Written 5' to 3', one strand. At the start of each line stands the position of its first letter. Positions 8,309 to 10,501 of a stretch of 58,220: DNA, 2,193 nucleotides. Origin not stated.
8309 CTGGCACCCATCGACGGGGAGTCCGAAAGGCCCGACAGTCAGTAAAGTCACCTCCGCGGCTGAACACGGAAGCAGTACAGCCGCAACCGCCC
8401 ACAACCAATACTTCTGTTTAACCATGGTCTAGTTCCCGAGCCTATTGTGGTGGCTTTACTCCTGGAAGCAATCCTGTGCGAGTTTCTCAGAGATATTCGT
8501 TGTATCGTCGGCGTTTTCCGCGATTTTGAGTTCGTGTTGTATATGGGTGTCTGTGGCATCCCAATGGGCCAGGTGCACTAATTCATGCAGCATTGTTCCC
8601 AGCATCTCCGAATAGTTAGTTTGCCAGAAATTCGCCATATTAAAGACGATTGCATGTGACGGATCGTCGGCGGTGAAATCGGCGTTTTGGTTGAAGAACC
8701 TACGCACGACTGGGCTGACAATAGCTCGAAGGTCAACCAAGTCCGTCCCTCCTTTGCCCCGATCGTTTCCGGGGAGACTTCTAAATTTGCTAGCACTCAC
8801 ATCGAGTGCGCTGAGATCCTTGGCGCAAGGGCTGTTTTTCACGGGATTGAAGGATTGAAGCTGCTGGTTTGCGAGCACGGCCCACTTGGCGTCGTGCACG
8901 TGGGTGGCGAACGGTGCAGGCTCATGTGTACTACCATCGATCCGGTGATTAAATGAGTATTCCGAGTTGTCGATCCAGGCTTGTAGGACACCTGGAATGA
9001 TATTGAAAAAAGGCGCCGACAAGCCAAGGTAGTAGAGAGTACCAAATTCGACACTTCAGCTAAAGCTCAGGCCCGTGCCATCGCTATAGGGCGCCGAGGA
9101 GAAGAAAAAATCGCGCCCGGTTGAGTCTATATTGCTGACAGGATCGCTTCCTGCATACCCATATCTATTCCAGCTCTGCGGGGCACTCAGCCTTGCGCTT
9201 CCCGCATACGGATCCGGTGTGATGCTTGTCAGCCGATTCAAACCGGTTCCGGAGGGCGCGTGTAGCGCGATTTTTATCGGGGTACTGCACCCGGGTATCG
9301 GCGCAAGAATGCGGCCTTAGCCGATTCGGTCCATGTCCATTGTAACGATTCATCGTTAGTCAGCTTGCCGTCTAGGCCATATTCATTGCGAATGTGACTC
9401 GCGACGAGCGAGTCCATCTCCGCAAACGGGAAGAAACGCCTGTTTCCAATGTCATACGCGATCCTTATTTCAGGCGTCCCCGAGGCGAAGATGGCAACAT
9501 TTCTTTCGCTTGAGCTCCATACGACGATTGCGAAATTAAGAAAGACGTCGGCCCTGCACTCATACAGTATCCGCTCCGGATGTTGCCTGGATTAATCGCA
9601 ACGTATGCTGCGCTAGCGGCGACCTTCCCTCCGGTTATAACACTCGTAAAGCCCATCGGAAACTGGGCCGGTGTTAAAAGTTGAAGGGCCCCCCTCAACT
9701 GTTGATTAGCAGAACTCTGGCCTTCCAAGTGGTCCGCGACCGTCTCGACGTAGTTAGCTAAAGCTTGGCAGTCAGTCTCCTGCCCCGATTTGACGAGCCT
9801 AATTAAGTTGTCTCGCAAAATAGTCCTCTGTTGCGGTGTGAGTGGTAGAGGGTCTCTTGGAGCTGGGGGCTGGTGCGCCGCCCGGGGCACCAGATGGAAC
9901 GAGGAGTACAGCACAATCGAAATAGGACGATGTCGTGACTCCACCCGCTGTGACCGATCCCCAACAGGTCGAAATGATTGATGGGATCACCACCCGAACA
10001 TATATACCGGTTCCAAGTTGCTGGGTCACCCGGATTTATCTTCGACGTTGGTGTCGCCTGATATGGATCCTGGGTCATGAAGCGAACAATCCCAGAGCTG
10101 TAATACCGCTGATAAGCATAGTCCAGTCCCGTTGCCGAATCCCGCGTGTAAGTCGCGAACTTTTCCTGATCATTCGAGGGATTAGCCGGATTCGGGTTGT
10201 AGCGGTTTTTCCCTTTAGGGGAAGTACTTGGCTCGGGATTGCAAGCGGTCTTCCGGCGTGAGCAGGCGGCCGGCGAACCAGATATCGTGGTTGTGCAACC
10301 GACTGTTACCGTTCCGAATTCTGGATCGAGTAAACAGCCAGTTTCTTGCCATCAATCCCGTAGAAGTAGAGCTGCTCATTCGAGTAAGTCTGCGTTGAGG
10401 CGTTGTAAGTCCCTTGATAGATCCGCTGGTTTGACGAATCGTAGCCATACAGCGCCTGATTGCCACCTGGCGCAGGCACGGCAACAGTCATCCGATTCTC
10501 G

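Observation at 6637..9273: Two orphan rhs toxin tips of one HExxH family, each followed by a paralogous signal-peptide beta-sandwich protein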

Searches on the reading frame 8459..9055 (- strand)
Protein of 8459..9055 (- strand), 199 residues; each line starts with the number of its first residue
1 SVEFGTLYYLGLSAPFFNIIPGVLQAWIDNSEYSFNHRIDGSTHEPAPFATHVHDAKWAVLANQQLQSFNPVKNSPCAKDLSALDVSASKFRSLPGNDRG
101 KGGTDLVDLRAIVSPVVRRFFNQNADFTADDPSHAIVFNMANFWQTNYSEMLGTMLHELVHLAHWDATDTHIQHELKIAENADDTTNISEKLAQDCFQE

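Call 4: search_protein_families(library=pfam, max_evalue=1, proteins=[window:8459-9055:-])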
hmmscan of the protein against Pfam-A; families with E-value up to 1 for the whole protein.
seq(199 aa): 2 families
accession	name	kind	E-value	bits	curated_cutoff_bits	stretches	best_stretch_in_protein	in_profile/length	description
PF08325.16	WLM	-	0.061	13.8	26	1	147-164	79-96/190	WLM domain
PF25226.1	DUF7844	-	0.12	12.3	27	1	145-182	87-122/230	Domain of unknown function (DUF7844)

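Call 9: find_homologous_proteins(query=window:8459-9055:-, max_evalue=0.01)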
Query seq(199 aa) (199 aa): 4 proteins with E <= 0.01 among 65 candidates.
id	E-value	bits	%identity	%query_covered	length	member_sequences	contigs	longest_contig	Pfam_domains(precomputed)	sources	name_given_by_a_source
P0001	2.5e-124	431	100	94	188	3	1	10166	-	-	-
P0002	1.3e-74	268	64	92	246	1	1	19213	-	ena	-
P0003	3.8e-56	208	70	69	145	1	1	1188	-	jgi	jgi:hypothetical protein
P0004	4.1e-26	110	39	89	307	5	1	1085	-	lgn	-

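Call 11: find_encoding_contigs(protein=P0002, flank=10000, max_places=4)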
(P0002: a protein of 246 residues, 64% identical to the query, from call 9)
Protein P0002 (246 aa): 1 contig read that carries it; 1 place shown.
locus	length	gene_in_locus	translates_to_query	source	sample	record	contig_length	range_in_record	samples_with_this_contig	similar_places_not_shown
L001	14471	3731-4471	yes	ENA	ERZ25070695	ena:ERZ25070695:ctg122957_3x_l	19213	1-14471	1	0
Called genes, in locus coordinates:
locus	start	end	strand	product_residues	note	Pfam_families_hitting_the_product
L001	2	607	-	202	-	?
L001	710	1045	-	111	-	-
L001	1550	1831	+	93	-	-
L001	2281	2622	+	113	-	-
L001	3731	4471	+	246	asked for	-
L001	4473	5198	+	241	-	-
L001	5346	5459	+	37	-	-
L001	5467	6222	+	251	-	-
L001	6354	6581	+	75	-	-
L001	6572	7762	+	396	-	-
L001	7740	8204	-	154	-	PF14534:DUF4440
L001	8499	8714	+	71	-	-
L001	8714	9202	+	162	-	-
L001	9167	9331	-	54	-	-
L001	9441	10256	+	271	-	PF03544:TonB_C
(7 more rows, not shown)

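Call 12: find_encoding_contigs(protein=P0001, flank=10000, max_places=4)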
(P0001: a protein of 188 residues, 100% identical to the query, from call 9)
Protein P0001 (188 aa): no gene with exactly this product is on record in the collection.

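Call 23: search_protein_families(library=ncbifam, max_evalue=1, proteins=[window:8459-9055:-])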
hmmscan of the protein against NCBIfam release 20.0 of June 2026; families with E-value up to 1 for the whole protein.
window:8459-9055:- (199 aa): 0 families

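Call 25: search_solved_structures(query=A3, max_evalue=10, show_alignments=2)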
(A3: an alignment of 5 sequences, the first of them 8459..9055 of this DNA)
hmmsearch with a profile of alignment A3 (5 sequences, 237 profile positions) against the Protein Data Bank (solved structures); distinct sequences matched with E-value up to 10: 1.
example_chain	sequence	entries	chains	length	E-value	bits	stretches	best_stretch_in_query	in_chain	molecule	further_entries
5xbn_A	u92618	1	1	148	0.53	13.1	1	186-213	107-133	Wss1p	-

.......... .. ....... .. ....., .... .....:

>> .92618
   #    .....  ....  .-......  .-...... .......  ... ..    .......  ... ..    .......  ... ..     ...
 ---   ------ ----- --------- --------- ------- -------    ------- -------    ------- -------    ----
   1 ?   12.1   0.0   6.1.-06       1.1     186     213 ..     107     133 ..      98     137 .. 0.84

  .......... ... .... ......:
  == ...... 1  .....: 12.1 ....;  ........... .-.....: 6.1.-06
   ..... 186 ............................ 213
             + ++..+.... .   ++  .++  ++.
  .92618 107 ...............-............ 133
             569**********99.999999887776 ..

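Call 26: search_protein_families(library=pfam, max_evalue=10, alignment_id=A3)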
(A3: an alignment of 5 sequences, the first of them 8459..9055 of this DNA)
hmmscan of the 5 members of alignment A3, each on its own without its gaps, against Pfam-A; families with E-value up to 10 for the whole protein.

A. member 1, window:8459-9055:- (199 aa): 2 families
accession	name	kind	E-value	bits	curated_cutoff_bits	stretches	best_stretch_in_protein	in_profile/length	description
PF08325.16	WLM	-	0.061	13.8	26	1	147-164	79-96/190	WLM domain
PF25226.1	DUF7844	-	0.12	12.3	27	1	145-182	87-122/230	Domain of unknown function (DUF7844)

B. families by the number of members that match (of 5 scanned): 7 families
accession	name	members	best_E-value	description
PF08325.16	WLM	3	0.0026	WLM domain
PF01361.26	Tautomerase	1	0.094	Tautomerase enzyme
PF02327.22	BChl_A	1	0.1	Bacteriochlorophyll A protein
PF10263.15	SprT-like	1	0.11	SprT-like family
PF25226.1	DUF7844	1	0.12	Domain of unknown function (DUF7844)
PF16373.10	DUF4985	1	0.21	Domain of unknown function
PF25695.1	BKRF4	1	0.24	Epstein-Barr virus BKRF4 histone binding protein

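Call 27: predict_structure(alignment_id=A3)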
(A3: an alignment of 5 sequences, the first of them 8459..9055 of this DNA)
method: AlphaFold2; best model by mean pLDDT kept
length: 199 residues; sequences in the alignment: 5
mean_pLDDT: 47.1   pTM: 0.42
mean pLDDT of the five models: 47.1, 46.5, 44.5, 43.4, 42.0
residues with pLDDT >= 90: 0; 70-90: 11; 50-70: 68; < 50: 120
segments of 3 or more residues with pLDDT < 50: 1-8, 15-17, 46-75, 77-122, 127-148
pLDDT, mean of each block of 10 residues (from residue 1): 41 51 53 53 49 36 35 47 39 32 35 44 46 32 41 57 58 72 66 55
secondary structure, 60 per line:
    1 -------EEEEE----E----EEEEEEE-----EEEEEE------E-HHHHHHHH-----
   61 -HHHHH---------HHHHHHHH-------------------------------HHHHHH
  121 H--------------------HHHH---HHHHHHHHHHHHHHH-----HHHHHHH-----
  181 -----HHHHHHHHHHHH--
elements in order: E8-12 E22-28 E34-39 H48-55 H62-66 H76-83 H115-121 H142-145 H149-163 H169-175 H186-197

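Call 28: search_protein_representatives(alignment_id=A3)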
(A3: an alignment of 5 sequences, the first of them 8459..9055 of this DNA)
Query: 5 sequences, 237 profile positions. Proteins with E-value up to 0.001 (for the whole library): 98; up to 1e-10: 39; up to 1e-30: 6. The best 98 are listed.
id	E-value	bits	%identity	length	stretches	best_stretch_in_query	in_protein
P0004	1.1e-103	362.4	-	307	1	1-229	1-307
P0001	1.2e-102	359.0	-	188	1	49-236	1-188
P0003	1.8e-79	283.1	-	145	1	96-236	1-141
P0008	2.2e-34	135.5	-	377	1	79-236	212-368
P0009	4.5e-33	131.2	-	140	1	98-234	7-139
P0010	4.0e-31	124.8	-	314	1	89-236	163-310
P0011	5.5e-28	114.6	-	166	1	86-236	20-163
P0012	2.2e-26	109.3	-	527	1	87-236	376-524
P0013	4.2e-25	105.1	-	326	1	86-236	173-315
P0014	3.3e-24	102.2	-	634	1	82-236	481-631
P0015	5.4e-23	98.2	-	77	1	164-235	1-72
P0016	7.6e-22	94.5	-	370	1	82-234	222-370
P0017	1.6e-21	93.4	-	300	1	92-235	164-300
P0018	1.7e-21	93.4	-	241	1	81-237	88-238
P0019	2.6e-21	92.7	-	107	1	153-236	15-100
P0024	1.5e-17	80.4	-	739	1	82-236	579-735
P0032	5.2e-13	65.5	-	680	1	94-234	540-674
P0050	7.1e-09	52.0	-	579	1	89-236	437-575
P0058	2.2e-07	47.1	-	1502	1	81-236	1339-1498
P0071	2.9e-06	43.5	-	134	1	190-236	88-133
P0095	6.6e-04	35.8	-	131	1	190-235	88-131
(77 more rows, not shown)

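Call 54: find_encoding_contigs(protein=P0071, flank=3000, max_places=3)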
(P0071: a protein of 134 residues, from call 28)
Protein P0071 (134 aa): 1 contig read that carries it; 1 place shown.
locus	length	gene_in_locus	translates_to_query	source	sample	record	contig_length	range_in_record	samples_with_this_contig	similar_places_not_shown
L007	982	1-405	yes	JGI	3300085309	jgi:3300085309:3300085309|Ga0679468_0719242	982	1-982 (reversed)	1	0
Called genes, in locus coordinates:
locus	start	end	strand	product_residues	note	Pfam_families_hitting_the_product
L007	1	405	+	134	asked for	?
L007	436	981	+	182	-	?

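Call 63: find_encoding_contigs(protein=P0003, flank=3000, max_places=3)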
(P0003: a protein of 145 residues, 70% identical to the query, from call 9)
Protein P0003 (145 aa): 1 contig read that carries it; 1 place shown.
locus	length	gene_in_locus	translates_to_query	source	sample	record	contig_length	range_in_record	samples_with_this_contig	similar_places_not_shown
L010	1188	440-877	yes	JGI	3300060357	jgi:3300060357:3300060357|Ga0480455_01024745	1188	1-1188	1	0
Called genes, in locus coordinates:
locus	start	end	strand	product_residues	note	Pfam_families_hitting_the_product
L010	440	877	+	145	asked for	-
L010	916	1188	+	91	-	?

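Call 64: find_encoding_contigs(protein=P0095, flank=3000, max_places=3)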
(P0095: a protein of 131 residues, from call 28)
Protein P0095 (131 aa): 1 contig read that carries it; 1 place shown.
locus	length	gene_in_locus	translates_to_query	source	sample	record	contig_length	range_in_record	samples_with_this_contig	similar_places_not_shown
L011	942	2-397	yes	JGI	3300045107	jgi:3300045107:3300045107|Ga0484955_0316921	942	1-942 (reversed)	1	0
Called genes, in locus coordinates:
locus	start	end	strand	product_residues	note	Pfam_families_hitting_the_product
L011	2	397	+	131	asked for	?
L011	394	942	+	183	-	?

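Call 78: search_protein_families(library=ncbifam, alignment_id=A7, max_evalue=0.001)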
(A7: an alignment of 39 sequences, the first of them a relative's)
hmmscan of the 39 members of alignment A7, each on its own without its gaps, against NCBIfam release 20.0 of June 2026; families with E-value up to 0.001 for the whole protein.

A. member 1, P0008 (377 aa): 1 family
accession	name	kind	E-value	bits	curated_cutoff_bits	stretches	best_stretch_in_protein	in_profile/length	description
TIGR03696.1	Rhs_assc_core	domain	3.1e-12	46.8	32.5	1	66-146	2-75/76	RHS repeat-associated core domain-containing protein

B. families by the number of members that match (of 39 scanned): 3 families
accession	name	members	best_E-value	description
TIGR03696.1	Rhs_assc_core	36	6e-20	RHS repeat-associated core domain-containing protein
TIGR01643.1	YD_repeat_2x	7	2.5e-15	YD repeat-containing protein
NF041261.1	RHS_core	6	1e-12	RHS element core protein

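Call 80: search_protein_families(library=pfam, max_evalue=0.01, proteins=[P0058, P0024, P0032, P0014, P0012, P0050])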
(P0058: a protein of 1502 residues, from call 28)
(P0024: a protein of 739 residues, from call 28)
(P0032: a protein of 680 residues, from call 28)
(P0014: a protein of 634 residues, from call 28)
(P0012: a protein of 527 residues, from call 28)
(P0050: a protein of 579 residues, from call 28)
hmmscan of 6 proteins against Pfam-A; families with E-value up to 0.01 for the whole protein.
P0058 (1502 aa): 1 family
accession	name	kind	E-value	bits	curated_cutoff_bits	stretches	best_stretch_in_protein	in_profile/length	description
PF05593.20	RHS_repeat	-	2.4e-13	50.5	22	1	1001-1031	4-33/38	RHS Repeat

P0024 (739 aa): 2 families
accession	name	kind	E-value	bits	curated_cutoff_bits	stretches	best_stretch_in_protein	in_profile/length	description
PF05593.20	RHS_repeat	-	2.2e-11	44.3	22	1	216-244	4-31/38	RHS Repeat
PF06835.18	LptC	-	0.0094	16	21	0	290-353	28-90/175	Lipopolysaccharide-assembly, LptC-related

P0032 (680 aa): 1 family
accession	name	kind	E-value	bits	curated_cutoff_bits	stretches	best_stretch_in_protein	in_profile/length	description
PF05593.20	RHS_repeat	-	7.3e-08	33.1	22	0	281-316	1-37/38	RHS Repeat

P0014 (634 aa): 1 family
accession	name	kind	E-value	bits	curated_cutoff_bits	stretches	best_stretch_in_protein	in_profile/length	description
PF05593.20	RHS_repeat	-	4.9e-08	33.6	22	1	101-135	4-37/38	RHS Repeat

P0012 (527 aa): 1 family
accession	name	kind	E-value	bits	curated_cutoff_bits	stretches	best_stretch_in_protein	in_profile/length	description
PF05593.20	RHS_repeat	-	4.3e-06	27.4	22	0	3-31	9-36/38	RHS Repeat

P0050 (579 aa): 1 family
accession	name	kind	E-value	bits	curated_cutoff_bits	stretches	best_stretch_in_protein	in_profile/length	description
PF05593.20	RHS_repeat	-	3.4e-05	24.6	22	0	74-95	10-30/38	RHS Repeat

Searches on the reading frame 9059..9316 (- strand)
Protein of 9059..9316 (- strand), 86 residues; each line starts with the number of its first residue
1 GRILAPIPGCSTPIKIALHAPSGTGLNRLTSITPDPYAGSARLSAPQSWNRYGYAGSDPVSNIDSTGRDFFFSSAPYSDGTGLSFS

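Call 4: search_protein_families(library=pfam, max_evalue=1, proteins=[window:9059-9316:-])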
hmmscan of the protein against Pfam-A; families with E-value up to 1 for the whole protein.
seq(86 aa): 0 families

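Call 23: search_protein_families(library=ncbifam, max_evalue=1, proteins=[window:9059-9316:-])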
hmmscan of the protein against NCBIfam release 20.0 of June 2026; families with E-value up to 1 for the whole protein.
window:9059-9316:- (86 aa): 1 family
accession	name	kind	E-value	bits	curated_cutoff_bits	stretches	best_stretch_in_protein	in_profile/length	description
TIGR03696.1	Rhs_assc_core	domain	0.00029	21.3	32.5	1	33-67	47-75/76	RHS repeat-associated core domain-containing protein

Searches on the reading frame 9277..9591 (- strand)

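Call 4: search_protein_families(library=pfam, max_evalue=1, proteins=[window:9277-9591:-])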
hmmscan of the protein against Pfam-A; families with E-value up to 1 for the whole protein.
seq(105 aa): 0 families

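Call 23: search_protein_families(library=ncbifam, max_evalue=1, proteins=[window:9277-9591:-])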
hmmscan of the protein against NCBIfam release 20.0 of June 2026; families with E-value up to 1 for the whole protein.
window:9277-9591:- (105 aa): 1 family
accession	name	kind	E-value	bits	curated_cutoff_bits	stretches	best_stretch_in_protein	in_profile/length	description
NF007368.0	PRK09866.1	equivalog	0.087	11.1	1146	1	47-99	324-375/742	clamp-binding protein CrfC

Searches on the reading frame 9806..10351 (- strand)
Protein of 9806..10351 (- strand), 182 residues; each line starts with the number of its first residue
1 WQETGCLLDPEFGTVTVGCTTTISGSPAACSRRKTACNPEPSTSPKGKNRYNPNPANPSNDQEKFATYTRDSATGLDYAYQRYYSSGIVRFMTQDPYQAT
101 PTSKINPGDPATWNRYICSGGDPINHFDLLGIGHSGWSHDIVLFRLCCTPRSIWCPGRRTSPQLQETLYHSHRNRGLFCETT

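Call 4: search_protein_families(library=pfam, max_evalue=1, proteins=[window:9806-10351:-])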
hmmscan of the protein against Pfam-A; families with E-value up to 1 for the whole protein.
seq(182 aa): 0 families

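Call 23: search_protein_families(library=ncbifam, max_evalue=1, proteins=[window:9806-10351:-])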
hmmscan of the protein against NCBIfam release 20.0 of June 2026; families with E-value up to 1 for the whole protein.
window:9806-10351:- (182 aa): 1 family
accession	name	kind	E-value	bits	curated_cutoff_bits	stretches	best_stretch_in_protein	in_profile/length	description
TIGR03696.1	Rhs_assc_core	domain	6.2e-10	39.4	32.5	1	59-131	13-75/76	RHS repeat-associated core domain-containing protein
